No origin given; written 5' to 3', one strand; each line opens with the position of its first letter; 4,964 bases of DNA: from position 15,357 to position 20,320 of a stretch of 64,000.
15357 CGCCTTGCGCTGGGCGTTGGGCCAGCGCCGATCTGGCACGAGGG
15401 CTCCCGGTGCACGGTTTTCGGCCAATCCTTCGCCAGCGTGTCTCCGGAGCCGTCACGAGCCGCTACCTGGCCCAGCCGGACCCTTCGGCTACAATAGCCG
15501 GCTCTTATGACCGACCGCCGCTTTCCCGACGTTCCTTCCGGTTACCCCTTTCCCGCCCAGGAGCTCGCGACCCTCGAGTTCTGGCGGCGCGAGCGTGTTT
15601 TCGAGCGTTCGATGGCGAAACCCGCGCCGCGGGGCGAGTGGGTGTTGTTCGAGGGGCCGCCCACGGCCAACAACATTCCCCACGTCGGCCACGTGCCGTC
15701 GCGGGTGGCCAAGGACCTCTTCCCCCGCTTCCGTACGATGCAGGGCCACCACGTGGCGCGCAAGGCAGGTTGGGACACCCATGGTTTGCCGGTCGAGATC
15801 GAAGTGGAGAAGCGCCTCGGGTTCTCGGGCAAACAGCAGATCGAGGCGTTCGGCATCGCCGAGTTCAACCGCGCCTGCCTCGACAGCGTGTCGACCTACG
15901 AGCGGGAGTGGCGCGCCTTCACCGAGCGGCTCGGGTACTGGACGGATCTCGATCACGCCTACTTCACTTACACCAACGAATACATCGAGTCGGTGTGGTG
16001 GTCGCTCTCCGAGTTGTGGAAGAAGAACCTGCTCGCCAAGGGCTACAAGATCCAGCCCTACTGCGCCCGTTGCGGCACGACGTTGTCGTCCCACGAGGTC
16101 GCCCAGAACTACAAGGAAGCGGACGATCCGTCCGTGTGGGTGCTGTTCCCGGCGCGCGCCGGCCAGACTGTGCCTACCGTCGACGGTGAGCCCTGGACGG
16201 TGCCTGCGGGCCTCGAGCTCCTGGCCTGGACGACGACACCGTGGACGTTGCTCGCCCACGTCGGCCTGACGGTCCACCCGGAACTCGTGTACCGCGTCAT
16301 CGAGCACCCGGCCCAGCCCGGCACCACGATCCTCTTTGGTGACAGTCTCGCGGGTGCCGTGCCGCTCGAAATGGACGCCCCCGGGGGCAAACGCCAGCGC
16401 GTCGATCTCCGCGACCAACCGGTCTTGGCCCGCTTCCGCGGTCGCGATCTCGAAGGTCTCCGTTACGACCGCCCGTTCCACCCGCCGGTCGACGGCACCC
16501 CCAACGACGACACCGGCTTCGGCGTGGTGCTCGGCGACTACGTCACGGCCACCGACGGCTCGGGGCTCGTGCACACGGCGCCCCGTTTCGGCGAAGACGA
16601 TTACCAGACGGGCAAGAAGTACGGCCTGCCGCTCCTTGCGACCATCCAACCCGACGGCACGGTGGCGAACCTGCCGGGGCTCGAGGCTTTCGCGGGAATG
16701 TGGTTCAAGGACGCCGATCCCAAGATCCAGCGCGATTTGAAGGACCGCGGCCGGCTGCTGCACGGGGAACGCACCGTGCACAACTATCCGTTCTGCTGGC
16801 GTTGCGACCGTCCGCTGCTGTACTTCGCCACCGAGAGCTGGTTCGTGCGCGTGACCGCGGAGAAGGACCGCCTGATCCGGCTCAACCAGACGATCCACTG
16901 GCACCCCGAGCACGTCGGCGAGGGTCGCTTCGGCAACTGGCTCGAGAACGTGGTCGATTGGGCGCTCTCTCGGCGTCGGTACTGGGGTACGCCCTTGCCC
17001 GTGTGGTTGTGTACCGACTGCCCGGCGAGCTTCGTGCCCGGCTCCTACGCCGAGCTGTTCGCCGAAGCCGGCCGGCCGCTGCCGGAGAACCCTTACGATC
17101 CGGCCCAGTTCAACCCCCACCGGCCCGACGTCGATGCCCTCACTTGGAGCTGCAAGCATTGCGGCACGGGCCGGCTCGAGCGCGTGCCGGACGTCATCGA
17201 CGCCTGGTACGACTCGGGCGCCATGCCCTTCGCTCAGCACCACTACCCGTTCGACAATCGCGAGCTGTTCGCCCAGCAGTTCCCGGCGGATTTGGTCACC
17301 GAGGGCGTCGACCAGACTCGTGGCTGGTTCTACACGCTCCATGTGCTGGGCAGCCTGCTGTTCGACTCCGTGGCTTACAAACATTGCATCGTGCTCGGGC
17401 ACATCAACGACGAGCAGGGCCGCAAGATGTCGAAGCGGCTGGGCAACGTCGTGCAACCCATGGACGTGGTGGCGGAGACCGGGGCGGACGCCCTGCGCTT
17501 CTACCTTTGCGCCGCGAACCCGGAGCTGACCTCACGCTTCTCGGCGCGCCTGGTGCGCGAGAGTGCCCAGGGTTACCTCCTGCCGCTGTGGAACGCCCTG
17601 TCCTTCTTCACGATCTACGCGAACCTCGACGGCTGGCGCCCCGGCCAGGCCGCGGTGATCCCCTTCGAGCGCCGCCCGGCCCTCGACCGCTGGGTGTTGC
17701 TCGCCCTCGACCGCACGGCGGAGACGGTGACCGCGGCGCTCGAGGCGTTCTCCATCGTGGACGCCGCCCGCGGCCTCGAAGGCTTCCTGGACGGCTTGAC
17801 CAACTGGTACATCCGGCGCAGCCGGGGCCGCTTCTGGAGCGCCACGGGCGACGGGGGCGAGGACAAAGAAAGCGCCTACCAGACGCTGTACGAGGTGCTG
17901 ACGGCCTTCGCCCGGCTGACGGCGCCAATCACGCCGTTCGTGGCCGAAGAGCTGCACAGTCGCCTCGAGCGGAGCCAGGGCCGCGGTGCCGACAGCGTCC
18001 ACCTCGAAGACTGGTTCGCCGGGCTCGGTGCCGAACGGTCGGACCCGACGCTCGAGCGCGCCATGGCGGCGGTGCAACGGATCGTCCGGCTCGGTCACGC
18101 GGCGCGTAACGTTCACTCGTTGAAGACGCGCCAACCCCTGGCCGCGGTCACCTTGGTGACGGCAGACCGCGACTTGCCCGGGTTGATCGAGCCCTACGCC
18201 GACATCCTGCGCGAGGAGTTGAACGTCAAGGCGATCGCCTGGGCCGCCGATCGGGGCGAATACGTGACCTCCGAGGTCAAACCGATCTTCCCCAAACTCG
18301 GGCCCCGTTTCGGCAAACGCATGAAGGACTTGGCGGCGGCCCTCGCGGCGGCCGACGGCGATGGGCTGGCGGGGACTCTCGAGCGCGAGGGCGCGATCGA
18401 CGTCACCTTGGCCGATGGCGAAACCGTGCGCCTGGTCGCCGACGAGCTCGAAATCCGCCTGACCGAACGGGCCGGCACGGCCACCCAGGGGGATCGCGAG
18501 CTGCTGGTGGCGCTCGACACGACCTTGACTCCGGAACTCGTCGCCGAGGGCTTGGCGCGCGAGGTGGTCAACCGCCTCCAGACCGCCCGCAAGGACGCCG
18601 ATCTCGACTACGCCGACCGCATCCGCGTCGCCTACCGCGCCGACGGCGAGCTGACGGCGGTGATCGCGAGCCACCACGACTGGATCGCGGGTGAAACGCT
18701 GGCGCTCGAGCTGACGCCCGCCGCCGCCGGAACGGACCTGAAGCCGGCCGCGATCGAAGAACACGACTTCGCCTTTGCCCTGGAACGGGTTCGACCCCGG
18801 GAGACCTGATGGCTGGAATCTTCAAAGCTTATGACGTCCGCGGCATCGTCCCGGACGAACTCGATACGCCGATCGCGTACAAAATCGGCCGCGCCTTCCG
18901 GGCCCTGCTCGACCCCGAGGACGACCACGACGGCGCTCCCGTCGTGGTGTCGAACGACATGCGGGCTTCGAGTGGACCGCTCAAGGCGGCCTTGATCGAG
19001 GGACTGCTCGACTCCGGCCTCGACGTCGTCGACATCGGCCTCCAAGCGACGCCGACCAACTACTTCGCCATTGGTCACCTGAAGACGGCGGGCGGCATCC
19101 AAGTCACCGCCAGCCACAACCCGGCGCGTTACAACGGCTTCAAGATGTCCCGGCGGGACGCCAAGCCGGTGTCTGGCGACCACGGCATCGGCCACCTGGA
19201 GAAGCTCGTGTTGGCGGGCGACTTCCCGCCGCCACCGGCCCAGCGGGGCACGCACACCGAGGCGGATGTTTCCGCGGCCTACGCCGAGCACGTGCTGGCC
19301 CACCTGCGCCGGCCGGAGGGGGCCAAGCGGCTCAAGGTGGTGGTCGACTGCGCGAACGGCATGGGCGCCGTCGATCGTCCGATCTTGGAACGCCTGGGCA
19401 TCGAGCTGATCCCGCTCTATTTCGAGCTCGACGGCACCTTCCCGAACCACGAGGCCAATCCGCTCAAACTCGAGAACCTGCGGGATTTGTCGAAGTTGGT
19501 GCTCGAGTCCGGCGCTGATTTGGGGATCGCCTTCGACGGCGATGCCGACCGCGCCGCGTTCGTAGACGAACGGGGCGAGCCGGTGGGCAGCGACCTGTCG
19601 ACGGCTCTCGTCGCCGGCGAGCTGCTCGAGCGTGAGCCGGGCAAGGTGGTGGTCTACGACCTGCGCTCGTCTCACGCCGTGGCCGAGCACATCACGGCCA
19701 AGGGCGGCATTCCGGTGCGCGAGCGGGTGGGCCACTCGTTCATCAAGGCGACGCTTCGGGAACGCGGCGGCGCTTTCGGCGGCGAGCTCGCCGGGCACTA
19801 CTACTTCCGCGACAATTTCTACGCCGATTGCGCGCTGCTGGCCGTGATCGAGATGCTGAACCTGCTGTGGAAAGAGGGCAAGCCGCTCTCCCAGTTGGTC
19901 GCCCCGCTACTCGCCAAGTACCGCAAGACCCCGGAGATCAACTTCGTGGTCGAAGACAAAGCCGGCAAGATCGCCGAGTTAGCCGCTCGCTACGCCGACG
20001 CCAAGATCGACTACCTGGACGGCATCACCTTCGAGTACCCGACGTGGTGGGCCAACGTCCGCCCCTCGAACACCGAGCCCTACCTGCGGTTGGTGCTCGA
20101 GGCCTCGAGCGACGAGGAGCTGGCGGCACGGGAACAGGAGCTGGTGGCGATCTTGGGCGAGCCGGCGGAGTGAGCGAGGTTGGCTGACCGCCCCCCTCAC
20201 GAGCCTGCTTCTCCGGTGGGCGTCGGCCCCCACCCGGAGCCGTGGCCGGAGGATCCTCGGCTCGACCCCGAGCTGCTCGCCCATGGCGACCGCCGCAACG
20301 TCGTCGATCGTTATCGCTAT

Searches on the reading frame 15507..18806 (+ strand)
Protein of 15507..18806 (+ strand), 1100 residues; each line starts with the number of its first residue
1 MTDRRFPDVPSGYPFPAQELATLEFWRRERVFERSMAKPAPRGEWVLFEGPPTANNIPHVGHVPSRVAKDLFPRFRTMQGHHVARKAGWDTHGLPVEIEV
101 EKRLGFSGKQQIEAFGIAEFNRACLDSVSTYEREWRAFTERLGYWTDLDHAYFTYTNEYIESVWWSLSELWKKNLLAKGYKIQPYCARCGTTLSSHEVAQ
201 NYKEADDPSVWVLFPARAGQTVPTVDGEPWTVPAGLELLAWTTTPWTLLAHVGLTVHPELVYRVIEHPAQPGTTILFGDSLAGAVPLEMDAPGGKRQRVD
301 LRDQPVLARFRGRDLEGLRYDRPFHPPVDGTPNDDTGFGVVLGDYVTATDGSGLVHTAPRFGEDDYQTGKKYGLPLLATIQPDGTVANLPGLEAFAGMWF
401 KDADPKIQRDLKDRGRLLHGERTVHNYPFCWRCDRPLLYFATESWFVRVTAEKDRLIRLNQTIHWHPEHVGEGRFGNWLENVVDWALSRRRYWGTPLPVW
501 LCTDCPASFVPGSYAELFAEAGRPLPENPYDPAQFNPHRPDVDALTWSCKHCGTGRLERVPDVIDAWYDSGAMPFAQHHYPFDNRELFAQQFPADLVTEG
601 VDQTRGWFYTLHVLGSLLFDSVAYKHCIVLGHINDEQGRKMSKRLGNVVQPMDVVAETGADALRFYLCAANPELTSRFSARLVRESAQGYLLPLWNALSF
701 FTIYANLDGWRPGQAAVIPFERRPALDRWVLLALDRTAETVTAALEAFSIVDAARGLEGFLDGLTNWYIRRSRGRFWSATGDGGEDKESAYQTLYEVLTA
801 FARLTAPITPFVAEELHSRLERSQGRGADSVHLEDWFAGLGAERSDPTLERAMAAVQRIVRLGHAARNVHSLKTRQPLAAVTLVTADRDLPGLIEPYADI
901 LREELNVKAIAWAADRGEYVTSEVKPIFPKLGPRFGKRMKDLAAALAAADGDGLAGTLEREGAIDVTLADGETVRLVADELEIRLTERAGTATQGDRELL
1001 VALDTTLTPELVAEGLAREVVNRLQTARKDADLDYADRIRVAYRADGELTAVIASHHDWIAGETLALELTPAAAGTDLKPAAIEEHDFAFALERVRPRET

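Call 61: search_protein_families(library=pfam, proteins=[window:15507-18806:+], max_evalue=0.001)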
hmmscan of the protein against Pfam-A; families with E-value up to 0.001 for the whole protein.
window:15507-18806:+ (1100 aa): 5 families
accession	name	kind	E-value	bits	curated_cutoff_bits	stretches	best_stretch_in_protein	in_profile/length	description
PF00133.28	tRNA-synt_1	-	2.2e-113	379.6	22.7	1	22-671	2-406/414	tRNA synthetases class I (I, L, M and V)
PF19302.4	DUF5915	-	1.9e-46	158.6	27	1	899-1094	2-194/195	Domain of unknown function (DUF5915)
PF08264.19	Anticodon_1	-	1.2e-26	93.8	25.1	1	727-880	1-146/148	Anticodon-binding domain of tRNA ligase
PF09334.17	tRNA-synt_1g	-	2.2e-17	63.4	20.1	2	54-107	10-62/391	tRNA synthetases class I (M)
PF01406.26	tRNA-synt_1e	-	0.00042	20.2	27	0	619-671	233-284/301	tRNA synthetases class I (C) catalytic domain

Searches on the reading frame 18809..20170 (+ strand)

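Call 61: search_protein_families(library=pfam, proteins=[window:18809-20170:+], max_evalue=0.001)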
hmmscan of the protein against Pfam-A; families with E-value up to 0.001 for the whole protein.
window:18809-20170:+ (454 aa): 4 families
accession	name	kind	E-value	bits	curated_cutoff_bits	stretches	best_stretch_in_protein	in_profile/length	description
PF02878.22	PGM_PMM_I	-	1.2e-32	112.9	22.5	1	4-125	3-123/138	Phosphoglucomutase/phosphomannomutase, alpha/beta/alpha domain I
PF02879.22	PGM_PMM_II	-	4.2e-24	85.5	29.3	1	157-256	2-103/103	Phosphoglucomutase/phosphomannomutase, alpha/beta/alpha domain II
PF02880.22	PGM_PMM_III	-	8.5e-20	71.4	20.7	1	264-371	5-115/115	Phosphoglucomutase/phosphomannomutase, alpha/beta/alpha domain III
PF00408.26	PGM_PMM_IV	-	7.3e-14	52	23.1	1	376-446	1-66/68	Phosphoglucomutase/phosphomannomutase, C-terminal domain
